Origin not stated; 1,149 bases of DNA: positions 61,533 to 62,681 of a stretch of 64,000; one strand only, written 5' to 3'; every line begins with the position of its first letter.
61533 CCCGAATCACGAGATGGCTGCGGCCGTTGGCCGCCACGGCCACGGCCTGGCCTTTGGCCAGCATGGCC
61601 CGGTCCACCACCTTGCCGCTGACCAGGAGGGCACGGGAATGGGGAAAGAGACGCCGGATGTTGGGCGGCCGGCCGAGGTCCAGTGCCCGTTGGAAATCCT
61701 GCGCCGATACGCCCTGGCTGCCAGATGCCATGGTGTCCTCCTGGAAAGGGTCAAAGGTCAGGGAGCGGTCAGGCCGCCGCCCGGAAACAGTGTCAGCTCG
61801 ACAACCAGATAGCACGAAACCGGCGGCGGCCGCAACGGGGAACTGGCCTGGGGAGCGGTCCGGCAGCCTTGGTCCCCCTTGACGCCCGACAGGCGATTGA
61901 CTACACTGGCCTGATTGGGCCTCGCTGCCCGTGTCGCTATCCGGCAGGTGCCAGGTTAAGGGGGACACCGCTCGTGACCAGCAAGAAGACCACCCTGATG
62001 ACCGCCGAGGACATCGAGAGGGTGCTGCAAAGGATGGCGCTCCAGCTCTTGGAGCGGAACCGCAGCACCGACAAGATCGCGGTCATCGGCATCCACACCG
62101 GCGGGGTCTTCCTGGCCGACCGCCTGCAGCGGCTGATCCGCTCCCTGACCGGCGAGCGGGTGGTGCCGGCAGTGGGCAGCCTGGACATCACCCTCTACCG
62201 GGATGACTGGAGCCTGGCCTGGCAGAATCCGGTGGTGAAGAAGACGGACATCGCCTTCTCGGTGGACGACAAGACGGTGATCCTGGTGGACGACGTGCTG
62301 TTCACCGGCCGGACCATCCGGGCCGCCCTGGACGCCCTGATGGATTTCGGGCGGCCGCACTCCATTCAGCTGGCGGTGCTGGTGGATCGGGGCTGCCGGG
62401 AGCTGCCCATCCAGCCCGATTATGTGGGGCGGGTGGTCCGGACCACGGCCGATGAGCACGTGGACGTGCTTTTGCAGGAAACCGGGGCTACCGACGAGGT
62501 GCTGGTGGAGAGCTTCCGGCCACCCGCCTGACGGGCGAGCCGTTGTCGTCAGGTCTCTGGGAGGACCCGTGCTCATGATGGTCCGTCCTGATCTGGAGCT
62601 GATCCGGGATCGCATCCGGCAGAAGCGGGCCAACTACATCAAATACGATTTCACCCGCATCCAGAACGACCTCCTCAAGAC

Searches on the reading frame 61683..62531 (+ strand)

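Call 74: search_protein_families(library=pfam, proteins=[window:61683-62531:+], max_evalue=0.0001)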
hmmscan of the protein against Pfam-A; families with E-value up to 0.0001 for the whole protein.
window:61683-62531:+ (282 aa): 2 families
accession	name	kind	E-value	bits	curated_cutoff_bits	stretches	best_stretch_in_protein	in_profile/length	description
PF00156.33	Pribosyltran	-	1.3e-19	70.5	26.3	1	109-259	9-150/158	Phosphoribosyl transferase domain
PF14681.12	UPRTase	-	5.8e-05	23.1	27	0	159-234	86-159/206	Uracil phosphoribosyltransferase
